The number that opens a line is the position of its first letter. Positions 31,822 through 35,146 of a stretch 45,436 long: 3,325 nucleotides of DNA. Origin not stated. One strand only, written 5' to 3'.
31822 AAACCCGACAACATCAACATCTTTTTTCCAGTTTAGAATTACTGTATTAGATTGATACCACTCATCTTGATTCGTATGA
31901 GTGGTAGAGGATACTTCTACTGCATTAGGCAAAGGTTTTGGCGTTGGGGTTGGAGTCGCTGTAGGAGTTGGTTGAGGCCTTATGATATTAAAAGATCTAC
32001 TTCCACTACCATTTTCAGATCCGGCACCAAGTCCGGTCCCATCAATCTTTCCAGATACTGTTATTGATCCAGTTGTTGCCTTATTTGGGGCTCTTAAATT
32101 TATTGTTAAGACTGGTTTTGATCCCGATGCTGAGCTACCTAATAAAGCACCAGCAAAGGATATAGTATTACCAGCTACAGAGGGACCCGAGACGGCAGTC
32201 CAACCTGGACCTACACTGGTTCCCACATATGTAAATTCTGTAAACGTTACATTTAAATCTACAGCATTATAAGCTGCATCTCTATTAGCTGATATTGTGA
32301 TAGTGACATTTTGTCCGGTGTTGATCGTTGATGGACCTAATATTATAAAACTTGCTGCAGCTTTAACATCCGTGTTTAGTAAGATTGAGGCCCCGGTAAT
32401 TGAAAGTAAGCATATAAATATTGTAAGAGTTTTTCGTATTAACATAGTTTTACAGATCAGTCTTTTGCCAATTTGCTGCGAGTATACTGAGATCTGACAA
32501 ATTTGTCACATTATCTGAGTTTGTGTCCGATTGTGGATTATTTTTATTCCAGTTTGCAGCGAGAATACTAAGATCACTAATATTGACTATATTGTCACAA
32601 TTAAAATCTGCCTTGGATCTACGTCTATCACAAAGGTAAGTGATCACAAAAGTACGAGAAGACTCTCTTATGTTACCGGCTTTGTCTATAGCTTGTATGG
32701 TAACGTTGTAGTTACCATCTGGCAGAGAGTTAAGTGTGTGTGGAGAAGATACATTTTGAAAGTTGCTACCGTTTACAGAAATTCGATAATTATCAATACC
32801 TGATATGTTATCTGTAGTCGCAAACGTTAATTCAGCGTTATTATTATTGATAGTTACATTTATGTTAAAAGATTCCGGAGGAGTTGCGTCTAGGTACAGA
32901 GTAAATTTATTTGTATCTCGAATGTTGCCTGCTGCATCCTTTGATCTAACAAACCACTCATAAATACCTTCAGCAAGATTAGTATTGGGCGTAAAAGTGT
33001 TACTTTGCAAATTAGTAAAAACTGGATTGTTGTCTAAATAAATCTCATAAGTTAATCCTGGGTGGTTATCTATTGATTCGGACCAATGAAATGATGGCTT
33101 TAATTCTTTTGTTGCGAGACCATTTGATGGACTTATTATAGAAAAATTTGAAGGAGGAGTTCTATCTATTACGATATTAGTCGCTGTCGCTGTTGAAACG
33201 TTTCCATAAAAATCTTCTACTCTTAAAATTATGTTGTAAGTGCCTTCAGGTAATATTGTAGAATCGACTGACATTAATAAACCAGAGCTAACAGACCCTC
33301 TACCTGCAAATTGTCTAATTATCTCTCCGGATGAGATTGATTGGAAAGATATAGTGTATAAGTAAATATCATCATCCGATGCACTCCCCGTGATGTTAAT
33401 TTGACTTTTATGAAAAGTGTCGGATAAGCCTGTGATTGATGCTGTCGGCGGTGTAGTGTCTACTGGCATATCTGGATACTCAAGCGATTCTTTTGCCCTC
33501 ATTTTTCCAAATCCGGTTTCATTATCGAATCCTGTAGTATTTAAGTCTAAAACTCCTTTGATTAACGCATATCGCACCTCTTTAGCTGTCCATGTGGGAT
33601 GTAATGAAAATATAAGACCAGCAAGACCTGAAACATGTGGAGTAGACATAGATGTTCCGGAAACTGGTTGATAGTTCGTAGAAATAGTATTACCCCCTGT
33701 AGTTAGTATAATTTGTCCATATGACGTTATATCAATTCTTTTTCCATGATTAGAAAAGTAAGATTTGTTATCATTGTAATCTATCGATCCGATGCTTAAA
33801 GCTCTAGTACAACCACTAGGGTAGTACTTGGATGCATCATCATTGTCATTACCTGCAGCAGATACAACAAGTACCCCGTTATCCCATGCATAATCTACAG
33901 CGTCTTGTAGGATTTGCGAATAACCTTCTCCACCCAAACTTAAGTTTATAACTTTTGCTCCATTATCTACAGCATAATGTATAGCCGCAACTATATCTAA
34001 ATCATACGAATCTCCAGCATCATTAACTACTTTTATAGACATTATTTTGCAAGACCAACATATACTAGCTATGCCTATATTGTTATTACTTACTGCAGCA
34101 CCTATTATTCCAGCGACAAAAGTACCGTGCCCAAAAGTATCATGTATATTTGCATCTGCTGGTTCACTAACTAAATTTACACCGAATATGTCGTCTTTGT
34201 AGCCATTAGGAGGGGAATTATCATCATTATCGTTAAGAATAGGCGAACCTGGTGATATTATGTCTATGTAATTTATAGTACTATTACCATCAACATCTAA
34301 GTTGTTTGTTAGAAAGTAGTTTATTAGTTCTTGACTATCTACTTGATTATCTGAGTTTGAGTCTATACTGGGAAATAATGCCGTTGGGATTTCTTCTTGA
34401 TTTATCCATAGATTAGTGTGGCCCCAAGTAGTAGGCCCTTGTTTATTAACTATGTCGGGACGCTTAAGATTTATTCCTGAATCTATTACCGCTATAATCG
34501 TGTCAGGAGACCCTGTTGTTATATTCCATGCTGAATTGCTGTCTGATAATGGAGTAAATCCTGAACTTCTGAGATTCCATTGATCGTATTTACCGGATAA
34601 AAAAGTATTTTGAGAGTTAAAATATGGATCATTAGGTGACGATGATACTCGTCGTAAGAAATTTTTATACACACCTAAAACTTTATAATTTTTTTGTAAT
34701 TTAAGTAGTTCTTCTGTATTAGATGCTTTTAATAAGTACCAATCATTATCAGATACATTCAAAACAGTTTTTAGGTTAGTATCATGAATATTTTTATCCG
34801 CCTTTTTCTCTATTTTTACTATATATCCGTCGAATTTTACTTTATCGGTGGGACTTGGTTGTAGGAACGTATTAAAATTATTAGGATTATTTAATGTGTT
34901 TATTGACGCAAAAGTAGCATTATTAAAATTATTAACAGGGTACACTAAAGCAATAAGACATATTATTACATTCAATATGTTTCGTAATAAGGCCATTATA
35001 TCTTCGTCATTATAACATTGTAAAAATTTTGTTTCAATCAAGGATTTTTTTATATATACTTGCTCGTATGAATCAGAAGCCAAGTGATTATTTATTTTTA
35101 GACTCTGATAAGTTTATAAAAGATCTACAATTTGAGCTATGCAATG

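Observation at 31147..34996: Dockerin-tagged S8 protease next to a membrane-anchored cohesin-like protein: a possible two-gene surface-display module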

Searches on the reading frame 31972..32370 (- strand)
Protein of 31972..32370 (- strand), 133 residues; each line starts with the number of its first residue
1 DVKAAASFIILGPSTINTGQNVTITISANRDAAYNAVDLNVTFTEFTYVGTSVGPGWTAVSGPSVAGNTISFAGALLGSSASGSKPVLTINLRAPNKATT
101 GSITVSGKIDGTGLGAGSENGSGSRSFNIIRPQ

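Call 31: find_homologous_proteins(query=A4, max_evalue=0.001)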
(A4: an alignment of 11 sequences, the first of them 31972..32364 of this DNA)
Query A4 (11 sequences) (131 aa, profile of the alignment): 14 proteins with E <= 0.001 among 2914 candidates.
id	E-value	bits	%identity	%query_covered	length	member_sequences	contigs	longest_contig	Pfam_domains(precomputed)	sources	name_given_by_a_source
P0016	1.1e-39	153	84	98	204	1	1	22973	-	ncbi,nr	ncbi:MAG: hypothetical protein KatS3mg083_568 [Candidatus Dojkabacteria bacterium]|nr:MAG: hypotheti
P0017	5.1e-29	119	-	-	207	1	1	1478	PF00963.25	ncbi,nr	ncbi:MAG TPA: cohesin domain-containing protein [Candidatus Doudnabacteria bacterium]|nr:cohesin dom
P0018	5.5e-28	116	-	-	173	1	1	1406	PF00963.25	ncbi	-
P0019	1.0e-23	102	-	-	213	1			-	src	-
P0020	1.1e-23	102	-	-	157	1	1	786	PF00963.25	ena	-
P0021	5.4e-23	99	-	-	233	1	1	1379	-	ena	-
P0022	5.6e-22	96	-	-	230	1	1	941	-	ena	-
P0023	1.2e-20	92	-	-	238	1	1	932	-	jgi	jgi:hypothetical protein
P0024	1.6e-20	91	25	31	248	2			PF00963.25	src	-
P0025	2.1e-19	88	-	-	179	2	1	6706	-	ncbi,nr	ncbi:MAG: hypothetical protein HY436_00330, partial [Candidatus Liptonbacteria bacterium]|nr:hypothe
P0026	4.1e-19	87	-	-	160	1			PF00963.25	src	-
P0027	5.5e-19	86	-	-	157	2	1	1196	-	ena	-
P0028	9.2e-15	73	-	-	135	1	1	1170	-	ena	-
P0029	2.1e-14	72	-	-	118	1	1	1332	PF00963.25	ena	-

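Call 32: search_solved_structures(query=A4, max_evalue=10, show_alignments=2)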
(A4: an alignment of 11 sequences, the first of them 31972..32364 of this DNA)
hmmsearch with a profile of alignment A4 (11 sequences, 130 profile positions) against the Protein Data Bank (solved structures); distinct sequences matched with E-value up to 10: 7.
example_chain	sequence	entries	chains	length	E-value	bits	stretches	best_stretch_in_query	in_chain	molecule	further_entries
2xdh_A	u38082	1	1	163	0.00012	25.5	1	7-120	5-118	COHESIN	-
8q30_A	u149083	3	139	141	0.023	18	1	59-104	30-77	DUF4352 domain-containing protein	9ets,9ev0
7urp_A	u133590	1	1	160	0.14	15.5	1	8-102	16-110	Ribonucleases G and E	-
4hgm_A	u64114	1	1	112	0.45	13.9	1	54-117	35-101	Shark V-NAR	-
8bl3_A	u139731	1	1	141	1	12.7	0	12-40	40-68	scIg12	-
8bl6_A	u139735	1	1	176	1.1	12.6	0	12-42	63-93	dIG14-scdim-EF62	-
6mok_A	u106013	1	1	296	3.2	11.1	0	14-37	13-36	Dimeric DARPin ANR7 (A_distance_r7)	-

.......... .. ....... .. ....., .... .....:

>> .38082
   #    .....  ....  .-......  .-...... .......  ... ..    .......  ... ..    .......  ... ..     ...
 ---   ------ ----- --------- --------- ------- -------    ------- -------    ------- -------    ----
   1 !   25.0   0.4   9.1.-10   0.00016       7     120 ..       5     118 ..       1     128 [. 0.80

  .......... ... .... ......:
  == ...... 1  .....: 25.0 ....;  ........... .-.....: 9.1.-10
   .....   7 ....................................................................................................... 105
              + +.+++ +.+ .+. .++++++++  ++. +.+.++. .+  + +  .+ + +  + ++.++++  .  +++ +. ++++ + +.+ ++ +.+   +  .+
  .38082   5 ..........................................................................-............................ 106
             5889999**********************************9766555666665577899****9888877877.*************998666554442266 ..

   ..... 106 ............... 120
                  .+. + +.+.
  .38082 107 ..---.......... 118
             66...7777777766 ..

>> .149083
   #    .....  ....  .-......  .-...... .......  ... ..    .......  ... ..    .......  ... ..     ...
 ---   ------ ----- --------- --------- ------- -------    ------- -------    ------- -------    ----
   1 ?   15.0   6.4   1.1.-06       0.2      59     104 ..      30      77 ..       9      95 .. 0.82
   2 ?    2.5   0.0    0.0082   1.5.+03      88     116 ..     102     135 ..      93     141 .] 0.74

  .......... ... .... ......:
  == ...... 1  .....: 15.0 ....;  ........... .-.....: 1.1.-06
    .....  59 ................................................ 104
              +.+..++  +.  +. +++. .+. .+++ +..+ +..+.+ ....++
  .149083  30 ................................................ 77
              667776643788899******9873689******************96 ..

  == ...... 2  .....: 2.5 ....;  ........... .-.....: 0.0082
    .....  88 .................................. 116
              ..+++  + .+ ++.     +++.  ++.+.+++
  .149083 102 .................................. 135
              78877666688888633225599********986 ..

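Call 42: predict_structure(alignment_id=A5)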
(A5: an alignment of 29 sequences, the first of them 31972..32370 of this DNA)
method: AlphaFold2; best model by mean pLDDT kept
length: 133 residues; sequences in the alignment: 29
mean_pLDDT: 93.6   pTM: 0.87
mean pLDDT of the five models: 93.6, 93.4, 93.5, 92.8, 92.5
residues with pLDDT >= 90: 117; 70-90: 8; 50-70: 6; < 50: 2
segments of 3 or more residues with pLDDT < 50: none
pLDDT, mean of each block of 10 residues (from residue 1): 78 96 98 95 98 97 97 96 97 96 97 77 97 87
secondary structure, 60 per line:
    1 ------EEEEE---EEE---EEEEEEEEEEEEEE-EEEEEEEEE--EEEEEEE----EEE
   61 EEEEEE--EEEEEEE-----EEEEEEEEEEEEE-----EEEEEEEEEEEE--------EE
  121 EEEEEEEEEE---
elements in order: E7-11 E15-17 E21-34 E36-44 E47-53 E58-66 E69-75 E81-93 E99-110 E119-130

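Call 45: fold_search(model_id=the predicted structure, library=pdb)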
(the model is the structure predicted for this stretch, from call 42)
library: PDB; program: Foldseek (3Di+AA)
matches with E <= 10: 1982; with E <= 0.001: 62
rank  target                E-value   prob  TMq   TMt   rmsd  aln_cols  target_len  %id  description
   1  2jh2_A                3.3e-08  1.00  0.77  0.77   2.5       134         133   19  X-ray crystal structure of a cohesin-like module from Clostridium perfringens (released 2007-11-06)
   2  2w1n                  1.3e-07  1.00  0.76  0.47   3.3       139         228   19  cohesin and fibronectin type-III double module construct from the Clostridium perfringens glycoside hydrolase GH84C (released 2009-02-03)
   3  2vo8                  4.5e-07  1.00  0.78  0.77   2.7       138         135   12  Cohesin module from Clostridium perfringens ATCC13124 family 33 glycoside hydrolase. (released 2008-09-02)
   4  2xdh                  1.5e-06  1.00  0.65  0.63   4.3       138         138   15  Non-cellulosomal cohesin from the hyperthermophilic archaeon Archaeoglobus fulgidus (released 2010-05-26)
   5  2jh2_C                2.0e-06  1.00  0.76  0.77   2.8       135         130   18  X-ray crystal structure of a cohesin-like module from Clostridium perfringens (released 2007-11-06)
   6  2jh2_B                6.1e-06  1.00  0.78  0.78   2.5       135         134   19  X-ray crystal structure of a cohesin-like module from Clostridium perfringens (released 2007-11-06)
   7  7fe5_A                9.4e-06  1.00  0.48  0.37   8.0       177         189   15  AvmM Catalyzes Macrocyclization in Alchivemycin A Biosynthesis (released 2021-09-01)
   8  9ifr                  1.4e-05  1.00  0.60  0.64   3.9       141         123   14  CLIPPER domain from the Gram-negative fibrillar adhesin "B9T28_05395 (released 2025-11-26)
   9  5n5p_A                1.9e-05  1.00  0.61  0.59   5.3       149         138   16  Crystal structure of Ruminococcus flavefaciens' type III complex containing the fifth cohesin from scaffoldin B and th (released 2018-02-28)
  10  5n5p_C                2.0e-05  1.00  0.58  0.57   4.9       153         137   18  Crystal structure of Ruminococcus flavefaciens' type III complex containing the fifth cohesin from scaffoldin B and th (released 2018-02-28)
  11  3l3o_B                2.7e-05  1.00  0.44  0.34   8.7       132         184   12  Staphylococcal Complement Inhibitor (SCIN) in complex with Human Complement Component C3c (released 2010-08-04)
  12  2o4e_MODEL_1_A        3.4e-05  1.00  0.70  0.58   3.5       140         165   19  The solution structure of a protein-protein interaction module from a family 84 glycoside hydrolase of Clostri (released 2007-11-06)
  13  7mek_B                3.9e-05  1.00  0.54  0.56   7.2       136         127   15  Structure of copper bound to Ycnl (released 2021-08-18)
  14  3frp_G                7.1e-05  1.00  0.47  0.32   7.8       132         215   10  Crystal Structure of Cobra Venom Factor, a Co-factor for C3- and C5 convertase CVFBb (released 2009-04-28)
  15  7me6_A                7.5e-05  1.00  0.56  0.57   7.1       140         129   14  Structure of the apo form of YcnI (released 2021-08-18)
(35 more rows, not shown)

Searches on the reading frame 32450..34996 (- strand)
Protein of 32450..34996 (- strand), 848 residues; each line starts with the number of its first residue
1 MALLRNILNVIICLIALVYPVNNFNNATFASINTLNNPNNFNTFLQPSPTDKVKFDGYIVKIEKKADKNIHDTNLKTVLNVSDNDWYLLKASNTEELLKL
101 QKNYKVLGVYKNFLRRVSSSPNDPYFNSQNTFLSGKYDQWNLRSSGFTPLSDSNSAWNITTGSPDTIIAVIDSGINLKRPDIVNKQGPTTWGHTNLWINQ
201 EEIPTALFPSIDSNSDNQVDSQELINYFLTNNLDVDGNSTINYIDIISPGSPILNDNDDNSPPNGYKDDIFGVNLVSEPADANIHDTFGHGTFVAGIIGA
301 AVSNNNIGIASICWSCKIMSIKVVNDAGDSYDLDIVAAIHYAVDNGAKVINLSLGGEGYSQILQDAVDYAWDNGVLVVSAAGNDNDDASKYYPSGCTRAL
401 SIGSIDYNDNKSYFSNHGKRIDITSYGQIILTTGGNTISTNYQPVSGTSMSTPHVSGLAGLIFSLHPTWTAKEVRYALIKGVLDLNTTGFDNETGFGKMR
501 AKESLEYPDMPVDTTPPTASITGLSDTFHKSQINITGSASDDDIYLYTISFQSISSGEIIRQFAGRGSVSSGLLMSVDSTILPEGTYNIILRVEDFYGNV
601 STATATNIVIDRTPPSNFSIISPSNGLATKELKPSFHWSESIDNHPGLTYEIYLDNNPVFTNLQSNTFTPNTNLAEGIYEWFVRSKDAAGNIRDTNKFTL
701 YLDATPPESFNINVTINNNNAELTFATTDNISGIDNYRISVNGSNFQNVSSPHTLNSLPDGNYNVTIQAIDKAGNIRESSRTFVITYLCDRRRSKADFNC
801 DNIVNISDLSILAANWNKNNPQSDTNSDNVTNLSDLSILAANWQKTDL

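Call 3: search_protein_families(library=pfam, proteins=[window:32450-34996:-], max_evalue=1)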
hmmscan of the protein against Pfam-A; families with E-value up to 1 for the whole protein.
window:32450-34996:- (848 aa): 16 families
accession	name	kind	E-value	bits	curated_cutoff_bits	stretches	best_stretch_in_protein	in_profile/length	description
PF00082.27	Peptidase_S8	-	2e-51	175.4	21.8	1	165-497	3-288/288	Subtilase family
PF19077.6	Big_13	-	2.9e-17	63.4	27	3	629-703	24-101/102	Bacterial Ig-like domain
PF13750.12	Big_3_3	-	3.2e-08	33.8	27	1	580-616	10-47/157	Bacterial Ig-like domain (group 3)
PF15418.12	DUF4625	-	1e-06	29.5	27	1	757-785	102-130/131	Domain of unknown function (DUF4625)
PF00041.27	fn3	-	4.9e-05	23.9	25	1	706-782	2-81/84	Fibronectin type III domain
PF07495.19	Y_Y_Y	-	0.00015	22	26.6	1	754-785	31-62/65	Y_Y_Y domain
PF16967.11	TcfC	-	0.00024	21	29.4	1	756-783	39-66/68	E-set like domain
PF12245.14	Big_3_2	-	0.00058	20.5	23.3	1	757-785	92-120/122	Bacterial Ig-like domain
PF24421.1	Ig_J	-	0.0056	17.2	29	1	751-784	66-100/104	Tip attachment protein J, Ig-like domain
PF00801.26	PKD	-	0.011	16.2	23.5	0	567-604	48-76/80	PKD domain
PF16403.11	Bact_surface_Ig-like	-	0.023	15.2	27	0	753-782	39-68/71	Bacterial surface protein, Ig-like domain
PF18911.6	PKD_4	-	0.023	15.2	27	0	760-784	59-82/85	PKD domain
PF00404.24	Dockerin_1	-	0.13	12.9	22.9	1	796-840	2-53/57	Dockerin type I domain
PF07542.16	ATP12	-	0.23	12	27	0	649-684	17-53/124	ATP12 chaperone protein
PF20164.4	GspA_SrpA_N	-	0.29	12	27.4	0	727-787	58-113/117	GspA/SrpA SigLec-like domain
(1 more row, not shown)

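Call 4: search_protein_families(library=ncbifam, proteins=[window:32450-34996:-], max_evalue=1)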
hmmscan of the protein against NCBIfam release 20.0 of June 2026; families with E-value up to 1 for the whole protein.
window:32450-34996:- (848 aa): 11 families
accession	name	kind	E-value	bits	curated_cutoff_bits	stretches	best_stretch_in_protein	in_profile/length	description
TIGR03921.1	T7SS_mycosin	equivalog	2.5e-52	178.2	278.75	2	272-518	36-298/353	type VII secretion-associated serine protease mycosin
NF033595.1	denti_PrtP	equivalog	2.4e-24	85.9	300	2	350-498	342-495/606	dentilisin complex serine proteinase subunit PrtP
TIGR03895.1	protease_PatA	subfamily_domain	2e-19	69.8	421.05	1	290-479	1-197/606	PatA/PatG family cyanobactin maturation protease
NF049966.1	QH_SP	equivalog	3.1e-18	66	165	1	284-479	36-208/219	subtilisin-like serine protease QhpE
NF047446.1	barrel_OmpL47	domain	8.2e-12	45.4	40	1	719-781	3-64/68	OmpL47-type beta-barrel domain-containing protein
NF047441.1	Lepto_OmpL47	equivalog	1.9e-08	34.3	250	1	672-786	108-229/336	multi-beta-barrel domain surface protein OmpL47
NF042956.1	IteS_antiphage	equivalog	3.3e-07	29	900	1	287-395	290-405/747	S8 family anti-phage peptidase IteS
NF033510.3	Ca_tandemer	repeat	0.00025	21.3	50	1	740-775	58-94/96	Ca2+-stabilized repeat-containing adhesin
NF040553.1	SGO_0316_fam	subfamily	0.00084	17.1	1400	1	284-384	354-464/1486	SGO_0316/SGO_0317 family LPXTG-anchored serine peptidase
NF041540.1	dockerin_GC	domain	0.012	16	29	1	796-843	3-63/67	GC-type dockerin domain-anchored protein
TIGR01924.1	rsbW_low_gc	equivalog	0.088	12.2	155.05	1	303-378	60-138/159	anti-sigma B factor RsbW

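Call 61: list_cluster_members(proteins=[window:32450-34996:-, window:31147-32445:-, window:14220-15062:+, window:26081-26770:+, window:11241-12428:+])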
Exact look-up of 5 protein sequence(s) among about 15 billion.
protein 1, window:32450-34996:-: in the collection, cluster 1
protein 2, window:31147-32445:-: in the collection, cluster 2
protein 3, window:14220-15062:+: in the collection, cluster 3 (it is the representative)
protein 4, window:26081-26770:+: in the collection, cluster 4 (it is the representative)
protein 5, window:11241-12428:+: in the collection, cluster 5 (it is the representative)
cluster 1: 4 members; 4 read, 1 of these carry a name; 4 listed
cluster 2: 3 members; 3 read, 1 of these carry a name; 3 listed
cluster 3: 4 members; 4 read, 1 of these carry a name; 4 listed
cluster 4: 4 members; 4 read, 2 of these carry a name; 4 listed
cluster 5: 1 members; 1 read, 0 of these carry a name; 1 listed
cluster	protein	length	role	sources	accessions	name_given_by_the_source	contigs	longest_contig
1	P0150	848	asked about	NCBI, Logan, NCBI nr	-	-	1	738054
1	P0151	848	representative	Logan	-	-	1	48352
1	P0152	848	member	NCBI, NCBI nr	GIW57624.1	MAG: hypothetical protein KatS3mg083_569 [Candidatus Dojkabacteria bacterium]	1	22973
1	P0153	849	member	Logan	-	-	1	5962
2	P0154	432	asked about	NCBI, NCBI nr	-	-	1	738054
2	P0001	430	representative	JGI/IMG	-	hypothetical protein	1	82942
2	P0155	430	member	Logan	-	-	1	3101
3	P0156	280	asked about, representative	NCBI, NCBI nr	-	-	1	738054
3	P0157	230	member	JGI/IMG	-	large subunit ribosomal protein L2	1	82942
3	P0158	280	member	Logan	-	-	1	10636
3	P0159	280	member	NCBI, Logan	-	-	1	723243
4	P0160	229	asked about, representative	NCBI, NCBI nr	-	-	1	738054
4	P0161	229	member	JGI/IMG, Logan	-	DNA-directed RNA polymerase subunit alpha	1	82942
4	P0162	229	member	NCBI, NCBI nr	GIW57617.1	MAG: hypothetical protein KatS3mg083_562 [Candidatus Dojkabacteria bacterium]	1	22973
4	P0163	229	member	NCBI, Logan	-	-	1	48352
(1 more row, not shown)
